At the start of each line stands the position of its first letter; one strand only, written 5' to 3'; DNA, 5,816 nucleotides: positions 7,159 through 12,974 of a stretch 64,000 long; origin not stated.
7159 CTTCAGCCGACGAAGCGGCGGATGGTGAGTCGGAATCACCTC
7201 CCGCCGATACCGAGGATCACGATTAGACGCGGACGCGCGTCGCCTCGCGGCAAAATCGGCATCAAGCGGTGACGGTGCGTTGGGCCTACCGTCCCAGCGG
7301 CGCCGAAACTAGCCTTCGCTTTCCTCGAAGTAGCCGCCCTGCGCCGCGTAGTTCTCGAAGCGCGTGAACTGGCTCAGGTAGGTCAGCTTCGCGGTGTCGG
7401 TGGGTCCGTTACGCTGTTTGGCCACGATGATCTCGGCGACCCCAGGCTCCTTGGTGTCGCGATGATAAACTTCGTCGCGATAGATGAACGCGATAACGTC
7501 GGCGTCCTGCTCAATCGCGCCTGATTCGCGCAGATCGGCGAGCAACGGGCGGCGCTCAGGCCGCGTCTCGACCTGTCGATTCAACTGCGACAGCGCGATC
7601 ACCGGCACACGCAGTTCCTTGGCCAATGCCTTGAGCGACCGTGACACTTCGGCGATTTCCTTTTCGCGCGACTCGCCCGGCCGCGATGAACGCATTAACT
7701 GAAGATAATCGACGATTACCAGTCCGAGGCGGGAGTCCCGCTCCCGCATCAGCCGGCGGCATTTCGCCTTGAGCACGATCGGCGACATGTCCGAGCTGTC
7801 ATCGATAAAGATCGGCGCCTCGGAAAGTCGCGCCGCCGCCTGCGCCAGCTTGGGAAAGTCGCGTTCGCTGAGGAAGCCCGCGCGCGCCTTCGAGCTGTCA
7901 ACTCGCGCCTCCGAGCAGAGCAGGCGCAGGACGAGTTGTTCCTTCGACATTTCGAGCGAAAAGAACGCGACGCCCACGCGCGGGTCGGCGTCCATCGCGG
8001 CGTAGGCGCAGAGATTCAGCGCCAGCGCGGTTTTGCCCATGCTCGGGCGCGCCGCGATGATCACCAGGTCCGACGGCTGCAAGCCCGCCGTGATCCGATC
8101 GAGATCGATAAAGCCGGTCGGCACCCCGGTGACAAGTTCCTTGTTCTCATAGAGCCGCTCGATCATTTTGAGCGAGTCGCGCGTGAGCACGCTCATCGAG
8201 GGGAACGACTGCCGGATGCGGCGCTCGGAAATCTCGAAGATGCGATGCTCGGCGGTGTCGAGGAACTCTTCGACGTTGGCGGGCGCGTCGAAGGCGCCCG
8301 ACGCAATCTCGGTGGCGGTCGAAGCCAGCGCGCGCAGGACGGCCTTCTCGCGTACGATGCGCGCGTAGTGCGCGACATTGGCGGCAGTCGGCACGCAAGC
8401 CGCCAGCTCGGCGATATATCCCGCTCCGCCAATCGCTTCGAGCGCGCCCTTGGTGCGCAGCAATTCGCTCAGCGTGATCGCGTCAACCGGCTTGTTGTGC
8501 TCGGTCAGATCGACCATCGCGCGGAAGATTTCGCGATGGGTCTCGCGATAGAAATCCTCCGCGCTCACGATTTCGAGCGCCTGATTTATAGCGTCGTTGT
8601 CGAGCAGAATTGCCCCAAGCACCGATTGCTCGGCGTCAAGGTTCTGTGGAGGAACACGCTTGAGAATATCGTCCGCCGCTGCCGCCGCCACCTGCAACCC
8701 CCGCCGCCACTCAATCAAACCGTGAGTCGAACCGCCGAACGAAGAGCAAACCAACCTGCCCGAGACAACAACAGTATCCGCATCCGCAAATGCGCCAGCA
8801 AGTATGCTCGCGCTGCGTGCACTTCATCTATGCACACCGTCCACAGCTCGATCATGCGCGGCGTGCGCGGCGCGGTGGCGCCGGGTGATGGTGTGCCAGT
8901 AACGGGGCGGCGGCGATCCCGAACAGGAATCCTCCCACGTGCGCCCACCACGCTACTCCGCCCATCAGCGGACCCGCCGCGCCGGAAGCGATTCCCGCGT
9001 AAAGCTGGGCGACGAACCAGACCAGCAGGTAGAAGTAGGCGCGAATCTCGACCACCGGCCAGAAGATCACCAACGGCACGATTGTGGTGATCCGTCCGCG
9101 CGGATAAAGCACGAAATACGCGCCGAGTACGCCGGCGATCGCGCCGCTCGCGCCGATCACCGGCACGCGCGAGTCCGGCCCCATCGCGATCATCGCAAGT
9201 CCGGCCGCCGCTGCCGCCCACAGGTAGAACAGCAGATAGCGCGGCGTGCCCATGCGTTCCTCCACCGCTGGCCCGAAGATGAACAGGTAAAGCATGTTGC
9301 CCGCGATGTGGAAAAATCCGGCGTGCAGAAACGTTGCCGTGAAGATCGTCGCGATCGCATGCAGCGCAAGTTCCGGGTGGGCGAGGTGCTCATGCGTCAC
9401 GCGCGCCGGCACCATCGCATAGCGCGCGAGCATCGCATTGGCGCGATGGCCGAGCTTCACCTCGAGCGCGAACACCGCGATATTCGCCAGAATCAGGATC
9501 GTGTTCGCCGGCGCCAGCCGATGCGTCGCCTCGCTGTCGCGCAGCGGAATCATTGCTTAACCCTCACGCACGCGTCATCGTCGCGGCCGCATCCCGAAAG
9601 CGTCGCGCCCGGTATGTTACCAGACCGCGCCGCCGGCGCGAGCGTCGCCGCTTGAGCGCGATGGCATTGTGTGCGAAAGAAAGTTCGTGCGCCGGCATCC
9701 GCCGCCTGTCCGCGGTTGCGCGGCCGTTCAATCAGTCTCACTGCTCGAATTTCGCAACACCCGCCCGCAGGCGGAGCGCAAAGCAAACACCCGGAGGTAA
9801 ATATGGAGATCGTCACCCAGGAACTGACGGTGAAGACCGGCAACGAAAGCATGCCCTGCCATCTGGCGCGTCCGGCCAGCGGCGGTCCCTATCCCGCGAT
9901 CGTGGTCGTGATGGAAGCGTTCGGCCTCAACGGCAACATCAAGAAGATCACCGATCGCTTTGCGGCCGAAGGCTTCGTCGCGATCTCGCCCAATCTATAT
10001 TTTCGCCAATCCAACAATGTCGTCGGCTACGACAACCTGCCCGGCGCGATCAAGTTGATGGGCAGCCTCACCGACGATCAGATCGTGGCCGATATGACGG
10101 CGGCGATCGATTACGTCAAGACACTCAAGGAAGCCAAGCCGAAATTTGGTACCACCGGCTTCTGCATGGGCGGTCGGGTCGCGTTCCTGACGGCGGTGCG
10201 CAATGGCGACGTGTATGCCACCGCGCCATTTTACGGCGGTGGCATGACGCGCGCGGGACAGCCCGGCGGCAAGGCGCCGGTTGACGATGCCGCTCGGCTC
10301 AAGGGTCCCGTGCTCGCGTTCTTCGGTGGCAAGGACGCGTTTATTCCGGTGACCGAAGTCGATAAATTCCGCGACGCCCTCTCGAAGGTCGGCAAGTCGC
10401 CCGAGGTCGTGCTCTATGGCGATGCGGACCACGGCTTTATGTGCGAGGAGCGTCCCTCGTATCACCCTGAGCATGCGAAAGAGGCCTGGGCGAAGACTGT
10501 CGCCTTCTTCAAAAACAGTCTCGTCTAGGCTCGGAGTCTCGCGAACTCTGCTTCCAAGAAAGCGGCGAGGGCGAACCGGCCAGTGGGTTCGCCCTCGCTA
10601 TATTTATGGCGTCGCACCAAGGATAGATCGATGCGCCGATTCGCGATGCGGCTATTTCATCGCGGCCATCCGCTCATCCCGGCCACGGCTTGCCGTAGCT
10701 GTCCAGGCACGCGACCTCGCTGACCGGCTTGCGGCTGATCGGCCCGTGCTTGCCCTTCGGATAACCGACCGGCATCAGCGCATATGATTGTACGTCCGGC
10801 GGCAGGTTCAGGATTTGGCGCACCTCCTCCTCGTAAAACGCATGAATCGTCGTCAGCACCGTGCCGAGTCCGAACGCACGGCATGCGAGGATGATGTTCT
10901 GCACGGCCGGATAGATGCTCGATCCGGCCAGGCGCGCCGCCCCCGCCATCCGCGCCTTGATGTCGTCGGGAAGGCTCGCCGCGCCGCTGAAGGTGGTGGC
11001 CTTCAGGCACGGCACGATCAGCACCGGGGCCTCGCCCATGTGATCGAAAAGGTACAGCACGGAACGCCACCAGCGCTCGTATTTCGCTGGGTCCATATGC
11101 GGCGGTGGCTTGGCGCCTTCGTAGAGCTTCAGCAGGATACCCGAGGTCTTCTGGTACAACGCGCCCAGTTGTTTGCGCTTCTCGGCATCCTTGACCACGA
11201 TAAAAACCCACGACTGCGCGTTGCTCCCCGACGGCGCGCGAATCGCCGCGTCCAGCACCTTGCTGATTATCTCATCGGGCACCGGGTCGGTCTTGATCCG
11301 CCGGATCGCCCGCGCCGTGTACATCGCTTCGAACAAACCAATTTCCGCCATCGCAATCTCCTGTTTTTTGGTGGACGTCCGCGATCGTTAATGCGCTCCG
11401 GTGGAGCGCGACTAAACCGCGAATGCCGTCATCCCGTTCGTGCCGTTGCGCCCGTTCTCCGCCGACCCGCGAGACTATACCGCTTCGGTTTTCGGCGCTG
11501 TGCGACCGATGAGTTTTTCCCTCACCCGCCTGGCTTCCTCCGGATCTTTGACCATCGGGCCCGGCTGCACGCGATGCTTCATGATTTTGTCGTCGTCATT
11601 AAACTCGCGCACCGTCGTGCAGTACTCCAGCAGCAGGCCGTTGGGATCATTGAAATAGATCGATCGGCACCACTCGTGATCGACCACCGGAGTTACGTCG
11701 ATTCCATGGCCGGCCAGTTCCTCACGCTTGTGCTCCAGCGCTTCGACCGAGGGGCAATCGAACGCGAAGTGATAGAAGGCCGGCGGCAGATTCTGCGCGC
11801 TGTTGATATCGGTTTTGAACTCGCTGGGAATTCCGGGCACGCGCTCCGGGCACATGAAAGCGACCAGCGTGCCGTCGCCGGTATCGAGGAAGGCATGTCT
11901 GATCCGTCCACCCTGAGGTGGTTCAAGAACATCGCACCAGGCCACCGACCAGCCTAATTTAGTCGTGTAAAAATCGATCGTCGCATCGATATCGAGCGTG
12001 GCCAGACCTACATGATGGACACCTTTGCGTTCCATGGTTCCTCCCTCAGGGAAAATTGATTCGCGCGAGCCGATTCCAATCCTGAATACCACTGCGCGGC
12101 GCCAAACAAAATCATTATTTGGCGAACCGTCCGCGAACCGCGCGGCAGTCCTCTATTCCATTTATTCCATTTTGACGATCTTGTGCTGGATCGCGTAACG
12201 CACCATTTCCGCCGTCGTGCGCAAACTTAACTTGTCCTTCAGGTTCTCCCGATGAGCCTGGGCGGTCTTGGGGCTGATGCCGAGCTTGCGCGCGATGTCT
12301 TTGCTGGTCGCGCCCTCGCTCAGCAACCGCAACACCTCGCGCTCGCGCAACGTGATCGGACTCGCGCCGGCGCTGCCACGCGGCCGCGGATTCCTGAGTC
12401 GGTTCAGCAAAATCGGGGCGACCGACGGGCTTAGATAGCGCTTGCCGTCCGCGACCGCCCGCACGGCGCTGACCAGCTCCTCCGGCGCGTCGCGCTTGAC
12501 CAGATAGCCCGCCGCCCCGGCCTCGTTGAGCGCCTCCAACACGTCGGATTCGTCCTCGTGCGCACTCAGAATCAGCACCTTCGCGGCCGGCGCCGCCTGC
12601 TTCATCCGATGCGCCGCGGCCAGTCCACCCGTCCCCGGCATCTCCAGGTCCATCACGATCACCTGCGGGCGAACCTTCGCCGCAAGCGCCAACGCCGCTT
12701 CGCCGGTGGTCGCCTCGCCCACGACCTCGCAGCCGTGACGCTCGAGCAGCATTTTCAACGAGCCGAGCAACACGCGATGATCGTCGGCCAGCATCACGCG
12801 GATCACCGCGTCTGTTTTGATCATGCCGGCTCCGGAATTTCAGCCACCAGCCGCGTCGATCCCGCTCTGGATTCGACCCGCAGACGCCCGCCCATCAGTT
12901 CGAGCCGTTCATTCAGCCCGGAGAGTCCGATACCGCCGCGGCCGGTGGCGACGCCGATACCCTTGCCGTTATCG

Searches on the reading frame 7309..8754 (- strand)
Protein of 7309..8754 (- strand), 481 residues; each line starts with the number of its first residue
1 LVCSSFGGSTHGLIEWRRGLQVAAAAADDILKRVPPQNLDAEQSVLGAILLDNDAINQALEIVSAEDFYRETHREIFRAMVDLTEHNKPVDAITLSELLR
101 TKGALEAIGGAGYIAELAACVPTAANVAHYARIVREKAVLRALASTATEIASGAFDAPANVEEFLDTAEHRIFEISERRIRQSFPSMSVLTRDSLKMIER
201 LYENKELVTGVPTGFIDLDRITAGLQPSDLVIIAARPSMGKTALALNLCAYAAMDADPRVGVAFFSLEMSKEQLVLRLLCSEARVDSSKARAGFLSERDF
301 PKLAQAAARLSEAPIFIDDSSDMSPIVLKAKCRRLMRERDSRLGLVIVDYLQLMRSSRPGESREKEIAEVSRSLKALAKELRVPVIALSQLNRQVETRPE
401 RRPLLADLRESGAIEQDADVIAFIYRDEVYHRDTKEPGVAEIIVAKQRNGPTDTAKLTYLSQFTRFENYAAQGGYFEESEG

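Call 63: search_protein_families(library=pfam, proteins=[window:7309-8754:-], max_evalue=0.0001)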
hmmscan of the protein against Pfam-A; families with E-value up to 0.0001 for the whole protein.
window:7309-8754:- (481 aa): 3 families
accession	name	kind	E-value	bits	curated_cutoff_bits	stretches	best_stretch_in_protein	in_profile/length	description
PF03796.21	DnaB_C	-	2.6e-106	355.2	27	1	210-468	1-255/255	DnaB-like helicase C terminal domain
PF00772.26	DnaB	-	6.6e-38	129.3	23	1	35-136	2-103/103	DnaB-like helicase N terminal domain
PF13481.12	AAA_25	-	6.2e-11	42.7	27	1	227-392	32-191/195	AAA domain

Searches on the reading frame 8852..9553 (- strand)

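Call 63: search_protein_families(library=pfam, proteins=[window:8852-9553:-], max_evalue=0.0001)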
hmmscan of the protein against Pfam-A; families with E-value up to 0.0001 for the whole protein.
window:8852-9553:- (233 aa): 1 family
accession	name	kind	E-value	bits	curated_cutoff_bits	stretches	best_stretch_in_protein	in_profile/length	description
PF01694.28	Rhomboid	-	1.9e-31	109.6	22.6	1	68-220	5-141/143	Rhomboid domain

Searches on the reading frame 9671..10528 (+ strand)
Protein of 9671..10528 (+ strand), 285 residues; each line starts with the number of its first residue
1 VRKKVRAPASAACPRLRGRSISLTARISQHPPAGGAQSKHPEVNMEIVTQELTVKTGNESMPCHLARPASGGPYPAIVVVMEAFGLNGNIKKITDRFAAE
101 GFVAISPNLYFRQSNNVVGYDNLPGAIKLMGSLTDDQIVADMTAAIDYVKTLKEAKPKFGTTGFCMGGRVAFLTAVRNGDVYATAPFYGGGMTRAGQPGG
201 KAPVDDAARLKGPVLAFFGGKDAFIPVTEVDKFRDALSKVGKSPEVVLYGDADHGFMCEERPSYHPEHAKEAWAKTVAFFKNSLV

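Call 63: search_protein_families(library=pfam, proteins=[window:9671-10528:+], max_evalue=0.0001)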
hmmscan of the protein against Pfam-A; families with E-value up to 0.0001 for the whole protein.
window:9671-10528:+ (285 aa): 3 families
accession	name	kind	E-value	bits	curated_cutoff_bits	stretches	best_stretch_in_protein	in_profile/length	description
PF01738.24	DLH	-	3.1e-54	184.3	21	1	64-282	4-215/217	Dienelactone hydrolase family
PF20408.4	Abhydrolase_11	-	8.4e-06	26.1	27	1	140-276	62-188/193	Alpha/beta hydrolase domain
PF00326.27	Peptidase_S9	-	4.2e-05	23.6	22.6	0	203-275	134-207/213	Prolyl oligopeptidase family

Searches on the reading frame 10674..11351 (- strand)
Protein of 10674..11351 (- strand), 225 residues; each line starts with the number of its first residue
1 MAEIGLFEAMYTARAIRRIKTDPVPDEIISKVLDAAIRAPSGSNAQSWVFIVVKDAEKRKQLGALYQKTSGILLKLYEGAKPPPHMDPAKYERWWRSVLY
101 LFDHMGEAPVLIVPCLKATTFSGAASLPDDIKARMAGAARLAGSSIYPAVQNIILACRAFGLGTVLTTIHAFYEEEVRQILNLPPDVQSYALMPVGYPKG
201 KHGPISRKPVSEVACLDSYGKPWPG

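Call 63: search_protein_families(library=pfam, proteins=[window:10674-11351:-], max_evalue=0.0001)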
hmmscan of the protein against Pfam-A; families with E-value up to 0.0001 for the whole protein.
window:10674-11351:- (225 aa): 2 families
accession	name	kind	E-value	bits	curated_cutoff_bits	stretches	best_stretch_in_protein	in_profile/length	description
PF00881.29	Nitroreductase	-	4.1e-29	102.4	23.5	1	14-197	5-167/167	Nitroreductase family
PF14512.11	TM1586_NiRdase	-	9.2e-08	32.4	27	0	20-57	152-188/215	Putative TM nitroreductase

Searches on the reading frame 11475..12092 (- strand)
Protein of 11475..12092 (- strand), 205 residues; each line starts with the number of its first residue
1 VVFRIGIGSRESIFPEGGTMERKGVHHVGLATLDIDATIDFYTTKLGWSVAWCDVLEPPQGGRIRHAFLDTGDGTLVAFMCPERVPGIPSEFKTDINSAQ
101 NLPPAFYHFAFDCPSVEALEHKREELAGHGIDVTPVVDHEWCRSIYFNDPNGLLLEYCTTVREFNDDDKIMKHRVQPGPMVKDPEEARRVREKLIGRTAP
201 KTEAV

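Call 63: search_protein_families(library=pfam, proteins=[window:11475-12092:-], max_evalue=0.0001)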
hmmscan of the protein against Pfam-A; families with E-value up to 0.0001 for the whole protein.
window:11475-12092:- (205 aa): 2 families
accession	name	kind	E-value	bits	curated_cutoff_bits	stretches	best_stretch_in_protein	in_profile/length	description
PF00903.31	Glyoxalase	-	3.6e-16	60.1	20.6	1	25-157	2-121/121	Glyoxalase/Bleomycin resistance protein/Dioxygenase superfamily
PF13669.12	Glyoxalase_4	-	1.5e-07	32.1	27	1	26-136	1-98/109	Glyoxalase/Bleomycin resistance protein/Dioxygenase superfamily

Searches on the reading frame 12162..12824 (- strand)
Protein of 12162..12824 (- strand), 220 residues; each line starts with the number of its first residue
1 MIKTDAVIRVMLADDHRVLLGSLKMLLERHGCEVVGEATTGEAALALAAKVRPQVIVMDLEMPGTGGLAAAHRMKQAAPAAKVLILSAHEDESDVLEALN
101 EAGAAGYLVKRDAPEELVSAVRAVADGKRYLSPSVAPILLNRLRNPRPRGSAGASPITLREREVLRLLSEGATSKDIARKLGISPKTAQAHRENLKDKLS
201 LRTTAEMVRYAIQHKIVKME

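Call 63: search_protein_families(library=pfam, proteins=[window:12162-12824:-], max_evalue=0.0001)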
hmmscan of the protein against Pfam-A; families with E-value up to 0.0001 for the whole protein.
window:12162-12824:- (220 aa): 3 families
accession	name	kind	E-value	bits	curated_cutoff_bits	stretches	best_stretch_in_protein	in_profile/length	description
PF00072.30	Response_reg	-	2.7e-26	92.4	30.2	1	10-122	1-111/111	Response regulator receiver domain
PF00196.25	GerE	-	7.8e-16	57.9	23.5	1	157-211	3-57/57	Bacterial regulatory proteins, luxR family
PF13384.12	HTH_23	-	2.5e-05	24.4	24.6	1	162-192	8-38/50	Homeodomain-like domain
